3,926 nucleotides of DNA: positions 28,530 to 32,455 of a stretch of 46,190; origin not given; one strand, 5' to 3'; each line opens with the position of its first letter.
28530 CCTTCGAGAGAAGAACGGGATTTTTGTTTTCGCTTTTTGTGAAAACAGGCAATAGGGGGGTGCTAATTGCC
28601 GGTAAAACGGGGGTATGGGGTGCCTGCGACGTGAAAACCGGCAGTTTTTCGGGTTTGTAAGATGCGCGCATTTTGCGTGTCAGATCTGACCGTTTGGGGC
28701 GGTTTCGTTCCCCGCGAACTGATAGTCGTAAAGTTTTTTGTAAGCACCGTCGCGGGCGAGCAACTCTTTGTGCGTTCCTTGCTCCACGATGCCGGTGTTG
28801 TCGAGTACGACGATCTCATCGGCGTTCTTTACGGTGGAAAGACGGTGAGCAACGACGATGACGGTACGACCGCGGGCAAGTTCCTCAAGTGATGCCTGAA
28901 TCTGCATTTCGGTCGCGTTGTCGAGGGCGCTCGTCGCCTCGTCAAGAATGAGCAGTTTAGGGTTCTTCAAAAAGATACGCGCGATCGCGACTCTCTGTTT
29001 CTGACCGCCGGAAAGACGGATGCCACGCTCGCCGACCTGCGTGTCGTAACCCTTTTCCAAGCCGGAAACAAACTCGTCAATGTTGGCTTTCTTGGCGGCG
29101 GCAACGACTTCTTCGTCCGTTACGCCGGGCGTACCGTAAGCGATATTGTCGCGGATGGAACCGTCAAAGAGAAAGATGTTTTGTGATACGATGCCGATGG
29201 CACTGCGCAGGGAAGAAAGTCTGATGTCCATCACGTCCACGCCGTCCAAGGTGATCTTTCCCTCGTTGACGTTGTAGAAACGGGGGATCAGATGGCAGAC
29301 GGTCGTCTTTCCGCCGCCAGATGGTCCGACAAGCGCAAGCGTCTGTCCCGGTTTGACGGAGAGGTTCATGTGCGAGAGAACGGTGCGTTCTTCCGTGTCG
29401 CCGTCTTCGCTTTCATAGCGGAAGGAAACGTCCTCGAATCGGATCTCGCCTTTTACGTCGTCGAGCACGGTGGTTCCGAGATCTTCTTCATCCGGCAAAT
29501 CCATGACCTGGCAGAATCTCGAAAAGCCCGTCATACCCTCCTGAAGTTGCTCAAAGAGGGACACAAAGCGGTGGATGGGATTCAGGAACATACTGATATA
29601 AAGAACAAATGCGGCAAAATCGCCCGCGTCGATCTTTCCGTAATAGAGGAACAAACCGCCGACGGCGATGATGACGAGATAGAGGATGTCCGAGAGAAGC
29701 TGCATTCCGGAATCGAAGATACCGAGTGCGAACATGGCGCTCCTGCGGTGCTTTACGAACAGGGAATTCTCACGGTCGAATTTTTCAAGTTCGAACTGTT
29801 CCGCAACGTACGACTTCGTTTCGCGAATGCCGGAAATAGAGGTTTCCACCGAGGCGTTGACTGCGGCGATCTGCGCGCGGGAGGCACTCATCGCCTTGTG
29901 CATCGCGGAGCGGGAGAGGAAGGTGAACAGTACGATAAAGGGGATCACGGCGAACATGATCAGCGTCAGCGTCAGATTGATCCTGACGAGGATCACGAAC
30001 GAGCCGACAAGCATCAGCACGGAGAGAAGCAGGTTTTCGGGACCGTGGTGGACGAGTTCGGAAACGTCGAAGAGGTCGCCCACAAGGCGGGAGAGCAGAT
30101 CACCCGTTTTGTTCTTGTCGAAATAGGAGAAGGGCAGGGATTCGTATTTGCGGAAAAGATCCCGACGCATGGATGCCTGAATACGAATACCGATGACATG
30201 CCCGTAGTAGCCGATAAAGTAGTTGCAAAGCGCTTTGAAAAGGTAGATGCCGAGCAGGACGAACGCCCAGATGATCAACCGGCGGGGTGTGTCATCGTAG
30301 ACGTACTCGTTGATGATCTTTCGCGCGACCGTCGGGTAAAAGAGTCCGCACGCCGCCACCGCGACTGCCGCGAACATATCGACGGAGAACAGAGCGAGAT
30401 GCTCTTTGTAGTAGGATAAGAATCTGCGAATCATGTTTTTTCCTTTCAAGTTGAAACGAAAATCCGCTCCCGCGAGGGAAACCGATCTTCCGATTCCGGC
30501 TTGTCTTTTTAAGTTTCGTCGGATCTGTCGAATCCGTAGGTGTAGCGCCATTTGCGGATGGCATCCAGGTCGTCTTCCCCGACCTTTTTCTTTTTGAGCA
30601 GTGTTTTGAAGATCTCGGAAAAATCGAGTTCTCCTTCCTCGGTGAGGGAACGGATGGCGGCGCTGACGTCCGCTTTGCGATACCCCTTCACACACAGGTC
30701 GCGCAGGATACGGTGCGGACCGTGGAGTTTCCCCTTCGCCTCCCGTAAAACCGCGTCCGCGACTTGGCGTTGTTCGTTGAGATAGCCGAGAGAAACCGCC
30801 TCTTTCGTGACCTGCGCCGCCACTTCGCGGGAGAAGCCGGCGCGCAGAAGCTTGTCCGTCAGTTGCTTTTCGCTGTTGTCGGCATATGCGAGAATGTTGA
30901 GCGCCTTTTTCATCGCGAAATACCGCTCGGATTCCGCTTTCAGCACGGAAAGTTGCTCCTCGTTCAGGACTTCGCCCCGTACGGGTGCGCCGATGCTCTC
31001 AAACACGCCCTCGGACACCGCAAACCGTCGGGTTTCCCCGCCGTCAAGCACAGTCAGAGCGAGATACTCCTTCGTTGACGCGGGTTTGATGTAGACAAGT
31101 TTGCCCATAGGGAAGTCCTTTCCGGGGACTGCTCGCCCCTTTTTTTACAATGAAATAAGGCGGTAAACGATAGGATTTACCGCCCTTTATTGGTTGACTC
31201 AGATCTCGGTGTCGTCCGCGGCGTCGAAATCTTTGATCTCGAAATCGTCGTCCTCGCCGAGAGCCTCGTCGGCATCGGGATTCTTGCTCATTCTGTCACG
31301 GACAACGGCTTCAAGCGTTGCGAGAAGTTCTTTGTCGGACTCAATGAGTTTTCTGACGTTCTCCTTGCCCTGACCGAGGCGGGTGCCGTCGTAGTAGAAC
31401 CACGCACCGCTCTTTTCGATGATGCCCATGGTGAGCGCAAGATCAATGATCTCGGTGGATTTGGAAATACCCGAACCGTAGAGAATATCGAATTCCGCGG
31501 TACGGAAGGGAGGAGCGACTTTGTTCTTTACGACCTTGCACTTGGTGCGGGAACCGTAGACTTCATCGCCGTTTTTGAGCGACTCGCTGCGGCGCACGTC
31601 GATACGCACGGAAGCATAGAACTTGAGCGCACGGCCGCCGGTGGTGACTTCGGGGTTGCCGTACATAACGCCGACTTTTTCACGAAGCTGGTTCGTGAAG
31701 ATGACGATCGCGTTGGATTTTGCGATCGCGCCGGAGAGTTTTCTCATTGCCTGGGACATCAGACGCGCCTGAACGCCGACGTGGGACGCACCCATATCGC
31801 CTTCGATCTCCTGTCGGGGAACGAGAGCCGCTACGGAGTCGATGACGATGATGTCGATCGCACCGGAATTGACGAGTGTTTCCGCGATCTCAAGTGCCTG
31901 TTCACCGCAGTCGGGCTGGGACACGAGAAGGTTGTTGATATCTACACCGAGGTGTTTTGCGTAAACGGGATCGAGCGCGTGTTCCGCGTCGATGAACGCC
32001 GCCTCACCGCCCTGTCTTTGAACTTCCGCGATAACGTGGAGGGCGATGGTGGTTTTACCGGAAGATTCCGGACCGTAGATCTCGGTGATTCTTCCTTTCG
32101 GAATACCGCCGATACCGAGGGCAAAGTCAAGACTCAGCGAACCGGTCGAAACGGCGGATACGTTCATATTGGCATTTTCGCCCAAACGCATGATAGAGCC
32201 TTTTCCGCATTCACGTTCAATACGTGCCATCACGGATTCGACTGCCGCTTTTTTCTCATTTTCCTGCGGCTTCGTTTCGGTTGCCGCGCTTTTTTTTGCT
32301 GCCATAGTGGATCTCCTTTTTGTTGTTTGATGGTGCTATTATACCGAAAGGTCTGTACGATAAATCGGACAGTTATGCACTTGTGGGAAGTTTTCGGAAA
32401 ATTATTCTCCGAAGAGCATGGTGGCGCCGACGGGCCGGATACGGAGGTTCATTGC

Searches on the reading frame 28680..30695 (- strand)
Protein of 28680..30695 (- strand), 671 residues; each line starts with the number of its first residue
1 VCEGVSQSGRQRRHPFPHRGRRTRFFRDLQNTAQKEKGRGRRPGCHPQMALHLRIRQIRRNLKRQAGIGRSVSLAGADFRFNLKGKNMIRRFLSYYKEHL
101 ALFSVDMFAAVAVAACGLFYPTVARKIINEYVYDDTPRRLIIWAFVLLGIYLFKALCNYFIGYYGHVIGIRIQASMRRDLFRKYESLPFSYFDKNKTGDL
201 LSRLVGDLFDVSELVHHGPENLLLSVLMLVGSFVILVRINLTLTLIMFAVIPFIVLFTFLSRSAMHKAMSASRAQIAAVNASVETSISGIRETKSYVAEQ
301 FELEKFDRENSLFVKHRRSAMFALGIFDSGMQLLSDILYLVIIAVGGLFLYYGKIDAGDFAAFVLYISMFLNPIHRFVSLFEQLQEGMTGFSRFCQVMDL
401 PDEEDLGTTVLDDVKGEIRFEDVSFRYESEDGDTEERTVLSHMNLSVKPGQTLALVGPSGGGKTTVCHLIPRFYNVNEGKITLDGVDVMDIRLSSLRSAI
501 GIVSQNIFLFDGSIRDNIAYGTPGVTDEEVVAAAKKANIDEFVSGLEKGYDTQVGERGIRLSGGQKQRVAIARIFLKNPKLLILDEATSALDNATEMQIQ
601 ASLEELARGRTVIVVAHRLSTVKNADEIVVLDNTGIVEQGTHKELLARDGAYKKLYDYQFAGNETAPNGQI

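Call 63: search_protein_families(library=ncbifam, proteins=[window:28680-30695:-], max_evalue=0.00001)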
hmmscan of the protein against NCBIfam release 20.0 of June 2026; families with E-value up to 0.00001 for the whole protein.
window:28680-30695:- (671 aa): 183 families (the best 25 are shown)
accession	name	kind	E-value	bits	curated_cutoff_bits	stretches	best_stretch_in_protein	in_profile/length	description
TIGR02203.1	MsbA_lipidA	equivalog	3.8e-149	497.8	602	1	90-661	3-571/572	lipid A export permease/ATP-binding protein MsbA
TIGR02204.1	MsbA_rel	hypoth_equivalog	6.1e-129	431.3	780.4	1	88-660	5-576/576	ABC transporter, permease/ATP-binding protein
TIGR00958.1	3a01208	subfamily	2.4e-127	426.1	874.6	1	84-655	144-710/711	antigen peptide transporter 2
NF008381.0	PRK11176.1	equivalog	2.9e-119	399.1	867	1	102-661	26-581/582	lipid A ABC transporter ATP-binding protein/permease MsbA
NF052233.1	CphA_assoc_ABC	equivalog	2.9e-118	396.3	880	1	146-664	235-748/766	cyanophycin metabolism-associated ABC transporter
NF045513.1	HepA_fam_ABC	equivalog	4.9e-118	395.2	725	1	139-659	93-609/610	heterocyst formation ABC transporter subunit HepA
TIGR01846.1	type_I_sec_HlyB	subfamily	7.4e-113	378.2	725.55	1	102-659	140-692/694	type I secretion system permease/ATPase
NF010178.0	PRK13657.1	equivalog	1.3e-106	357.3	733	1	90-664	8-575/588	glucan ABC transporter ATP-binding protein/ permease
TIGR03796.1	NHLM_micro_ABC1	equivalog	4.5e-102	342.5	853.3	1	76-655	129-708/710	NHLP family bacteriocin export ABC transporter peptidase/permease/ATPase subunit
TIGR03375.1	type_I_sec_LssB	subfamily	4.3e-96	322.8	693.1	1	98-647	146-690/696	type I secretion system permease/ATPase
NF008055.0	PRK10789.1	equivalog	2.2e-94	317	845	1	110-660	25-572/590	SmdA family multidrug ABC transporter permease/ATP-binding protein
TIGR01193.1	bacteriocin_ABC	subfamily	9.6e-94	315.3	523.85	1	86-657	141-707/708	peptide cleavage/export ABC transporter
TIGR03797.1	NHLM_micro_ABC2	equivalog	8.9e-90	302.1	709.4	1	88-659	126-685/686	NHLP bacteriocin export ABC transporter permease/ATPase subunit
TIGR01192.1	chvA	subfamily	2.5e-85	287.3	585.4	1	90-656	8-567/585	glucan export ABC transporter ATP-binding protein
TIGR02857.1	CydD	equivalog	1.3e-82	278.5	435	1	124-631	26-529/529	thiol reductant ABC exporter subunit CydD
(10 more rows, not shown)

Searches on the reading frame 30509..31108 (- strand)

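Call 63: search_protein_families(library=ncbifam, proteins=[window:30509-31108:-], max_evalue=0.00001)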
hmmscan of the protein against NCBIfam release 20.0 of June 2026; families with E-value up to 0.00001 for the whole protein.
window:30509-31108:- (199 aa): 6 families
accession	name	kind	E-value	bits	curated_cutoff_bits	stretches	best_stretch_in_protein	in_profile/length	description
NF001054.0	PRK00117.2-1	equivalog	7e-13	49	189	1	62-186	7-126/154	recombination regulator RecX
NF010733.0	PRK14135.1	equivalog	4.9e-12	46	240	1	28-174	26-172/267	recombination regulator RecX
NF001057.0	PRK00117.3-3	equivalog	3.7e-11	43.3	146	1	63-193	3-134/151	recombination regulator RecX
NF001058.0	PRK00117.4-1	equivalog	1.7e-10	41.3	194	1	45-191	44-189/214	recombination regulator RecX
NF001065.0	PRK00117.5-5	equivalog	6.4e-06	26.4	175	1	65-189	7-123/149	recombination regulator RecX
NF001063.0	PRK00117.5-3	equivalog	6.8e-06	26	186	0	57-150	5-98/165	recombination regulator RecX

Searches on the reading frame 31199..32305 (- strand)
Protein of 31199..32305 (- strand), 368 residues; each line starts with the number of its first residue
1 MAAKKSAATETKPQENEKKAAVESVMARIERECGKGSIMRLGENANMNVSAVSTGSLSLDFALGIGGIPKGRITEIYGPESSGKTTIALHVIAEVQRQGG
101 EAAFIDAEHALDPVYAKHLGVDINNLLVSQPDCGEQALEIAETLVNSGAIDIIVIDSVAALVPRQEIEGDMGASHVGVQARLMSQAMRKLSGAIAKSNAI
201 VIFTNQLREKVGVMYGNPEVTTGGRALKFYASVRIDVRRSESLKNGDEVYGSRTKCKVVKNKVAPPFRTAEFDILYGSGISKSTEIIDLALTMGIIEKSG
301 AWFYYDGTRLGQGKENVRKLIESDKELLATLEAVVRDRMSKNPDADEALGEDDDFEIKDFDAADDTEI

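Call 63: search_protein_families(library=ncbifam, proteins=[window:31199-32305:-], max_evalue=0.00001)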
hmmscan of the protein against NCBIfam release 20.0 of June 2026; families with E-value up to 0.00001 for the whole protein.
window:31199-32305:- (368 aa): 12 families
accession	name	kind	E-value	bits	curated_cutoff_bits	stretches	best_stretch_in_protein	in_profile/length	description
TIGR02012.1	tigrfam_recA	equivalog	6e-164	545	325.3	1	17-336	1-320/321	recombinase RecA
NF007072.0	PRK09519.1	equivalog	3.2e-132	442.5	1024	2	14-263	3-252/790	intein-containing recombinase RecA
NF003301.0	PRK04301.1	equivalog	1.4e-18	67.1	259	1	45-242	76-286/316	DNA repair and recombination protein RadA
TIGR02237.1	recomb_radB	equivalog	2e-18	67.1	172.4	1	65-239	6-178/210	DNA repair and recombination protein RadB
TIGR02236.1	recomb_radA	equivalog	7.7e-15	55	361.15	1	44-242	70-282/311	DNA repair and recombination protein RadA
TIGR02238.1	recomb_DMC1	equivalog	7.4e-12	45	447.7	1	46-241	72-283/314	meiotic recombinase Dmc1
NF006861.0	PRK09361.1-1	equivalog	1.2e-11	44.7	278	1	50-238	3-195/235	DNA repair and recombination protein RadB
NF033429.2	ImuA_translesion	equivalog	3.6e-10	40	150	1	45-154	9-119/181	translesion DNA synthesis-associated protein ImuA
TIGR02239.1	recomb_RAD51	equivalog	4.6e-10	39.1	478.05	1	46-242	72-284/316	DNA repair protein RAD51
TIGR03881.1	KaiC_arch_4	hypoth_equivalog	6.9e-07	29.2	247.8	1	52-191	3-120/231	KaiC domain-containing protein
TIGR00416.1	sms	equivalog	2.3e-06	26.7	403.05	1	34-172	58-192/454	DNA repair protein RadA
NF058630.1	repair_Rv3395c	exception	7.3e-06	25.8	65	0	66-164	5-93/153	DnaE2-dependent mutagenesis accessory factor ImuA'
